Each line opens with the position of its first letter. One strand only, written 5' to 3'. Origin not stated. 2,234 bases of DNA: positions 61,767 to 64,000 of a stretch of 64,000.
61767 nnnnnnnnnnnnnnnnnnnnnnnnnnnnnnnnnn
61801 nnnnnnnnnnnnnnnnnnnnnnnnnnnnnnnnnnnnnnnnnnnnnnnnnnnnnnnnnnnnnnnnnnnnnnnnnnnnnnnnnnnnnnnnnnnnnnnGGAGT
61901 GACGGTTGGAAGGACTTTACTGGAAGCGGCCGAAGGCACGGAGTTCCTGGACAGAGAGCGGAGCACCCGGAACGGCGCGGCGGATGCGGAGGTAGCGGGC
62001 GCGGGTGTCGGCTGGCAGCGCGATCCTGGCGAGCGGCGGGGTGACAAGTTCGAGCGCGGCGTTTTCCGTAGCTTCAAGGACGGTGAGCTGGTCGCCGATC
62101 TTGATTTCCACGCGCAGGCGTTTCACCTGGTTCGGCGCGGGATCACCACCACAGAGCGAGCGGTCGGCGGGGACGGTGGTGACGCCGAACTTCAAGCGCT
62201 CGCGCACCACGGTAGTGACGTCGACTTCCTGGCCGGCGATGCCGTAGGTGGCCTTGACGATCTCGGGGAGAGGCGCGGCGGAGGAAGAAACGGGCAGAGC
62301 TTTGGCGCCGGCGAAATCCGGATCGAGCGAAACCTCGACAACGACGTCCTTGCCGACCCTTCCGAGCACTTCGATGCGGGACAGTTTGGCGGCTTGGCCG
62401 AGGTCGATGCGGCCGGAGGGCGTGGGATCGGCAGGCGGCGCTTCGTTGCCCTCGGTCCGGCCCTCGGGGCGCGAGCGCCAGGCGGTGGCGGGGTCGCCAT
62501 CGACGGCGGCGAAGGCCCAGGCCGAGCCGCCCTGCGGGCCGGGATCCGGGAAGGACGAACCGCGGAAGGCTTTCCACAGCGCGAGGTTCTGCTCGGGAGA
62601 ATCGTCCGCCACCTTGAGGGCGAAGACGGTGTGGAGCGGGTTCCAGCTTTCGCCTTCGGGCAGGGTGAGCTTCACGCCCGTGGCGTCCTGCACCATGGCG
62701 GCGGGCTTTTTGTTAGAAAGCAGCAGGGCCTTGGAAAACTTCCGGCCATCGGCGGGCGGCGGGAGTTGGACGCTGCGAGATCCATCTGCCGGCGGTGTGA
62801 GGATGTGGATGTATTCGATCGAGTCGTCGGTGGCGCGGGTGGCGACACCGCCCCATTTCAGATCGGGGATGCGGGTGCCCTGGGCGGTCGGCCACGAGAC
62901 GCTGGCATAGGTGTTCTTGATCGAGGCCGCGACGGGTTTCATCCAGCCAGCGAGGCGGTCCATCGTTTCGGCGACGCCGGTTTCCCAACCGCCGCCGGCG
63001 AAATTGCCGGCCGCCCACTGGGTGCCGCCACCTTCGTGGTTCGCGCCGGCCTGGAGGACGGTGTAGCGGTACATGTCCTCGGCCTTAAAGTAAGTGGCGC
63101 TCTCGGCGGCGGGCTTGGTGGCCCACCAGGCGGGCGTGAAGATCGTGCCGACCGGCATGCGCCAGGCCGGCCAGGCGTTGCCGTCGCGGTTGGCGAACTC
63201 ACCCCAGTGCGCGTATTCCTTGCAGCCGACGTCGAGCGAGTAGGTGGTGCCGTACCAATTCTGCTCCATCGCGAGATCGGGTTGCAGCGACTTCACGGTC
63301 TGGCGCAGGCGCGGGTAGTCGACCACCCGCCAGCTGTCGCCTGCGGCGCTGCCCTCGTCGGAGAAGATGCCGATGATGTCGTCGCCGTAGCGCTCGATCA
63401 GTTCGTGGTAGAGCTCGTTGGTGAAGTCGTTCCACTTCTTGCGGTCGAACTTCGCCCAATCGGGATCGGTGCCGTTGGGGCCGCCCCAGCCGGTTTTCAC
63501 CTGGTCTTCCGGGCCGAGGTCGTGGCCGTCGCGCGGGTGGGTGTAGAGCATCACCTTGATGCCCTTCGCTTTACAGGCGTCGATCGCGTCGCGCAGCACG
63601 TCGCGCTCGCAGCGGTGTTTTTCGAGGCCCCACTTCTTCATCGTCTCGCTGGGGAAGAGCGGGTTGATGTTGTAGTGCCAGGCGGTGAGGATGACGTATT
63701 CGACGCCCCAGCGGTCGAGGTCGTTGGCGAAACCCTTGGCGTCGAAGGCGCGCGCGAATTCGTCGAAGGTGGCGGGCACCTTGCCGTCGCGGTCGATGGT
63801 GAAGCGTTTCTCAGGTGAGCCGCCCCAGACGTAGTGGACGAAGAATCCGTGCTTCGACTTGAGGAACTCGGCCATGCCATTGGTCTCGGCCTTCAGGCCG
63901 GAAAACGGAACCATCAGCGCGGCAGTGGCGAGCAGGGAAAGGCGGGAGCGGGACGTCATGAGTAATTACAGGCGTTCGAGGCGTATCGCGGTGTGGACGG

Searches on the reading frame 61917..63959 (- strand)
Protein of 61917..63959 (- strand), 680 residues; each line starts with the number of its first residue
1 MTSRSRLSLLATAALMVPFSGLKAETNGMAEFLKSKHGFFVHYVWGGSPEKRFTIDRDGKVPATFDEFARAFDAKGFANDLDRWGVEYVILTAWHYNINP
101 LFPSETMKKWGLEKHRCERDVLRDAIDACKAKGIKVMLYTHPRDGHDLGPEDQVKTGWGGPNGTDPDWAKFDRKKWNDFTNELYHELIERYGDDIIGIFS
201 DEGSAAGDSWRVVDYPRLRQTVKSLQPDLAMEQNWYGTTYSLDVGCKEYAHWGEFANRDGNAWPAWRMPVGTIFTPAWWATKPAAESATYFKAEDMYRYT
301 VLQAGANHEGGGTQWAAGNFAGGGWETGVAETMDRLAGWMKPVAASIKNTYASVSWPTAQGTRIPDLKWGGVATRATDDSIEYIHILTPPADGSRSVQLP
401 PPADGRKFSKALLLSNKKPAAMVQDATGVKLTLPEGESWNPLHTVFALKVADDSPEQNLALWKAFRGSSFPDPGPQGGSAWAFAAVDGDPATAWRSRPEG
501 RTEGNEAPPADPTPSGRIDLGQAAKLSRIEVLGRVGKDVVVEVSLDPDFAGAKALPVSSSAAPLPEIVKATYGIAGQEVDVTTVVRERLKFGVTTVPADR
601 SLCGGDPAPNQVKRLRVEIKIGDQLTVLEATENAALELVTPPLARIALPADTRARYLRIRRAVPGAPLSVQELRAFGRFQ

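Call 84: search_protein_families(library=pfam, proteins=[window:61917-63959:-], max_evalue=0.00001)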
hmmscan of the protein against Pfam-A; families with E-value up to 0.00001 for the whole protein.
window:61917-63959:- (680 aa): 1 family
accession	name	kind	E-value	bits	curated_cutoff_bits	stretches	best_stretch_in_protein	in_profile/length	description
PF01120.23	Alpha_L_fucos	-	1.8e-13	51.1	25.2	1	69-251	91-265/345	Alpha-L-fucosidase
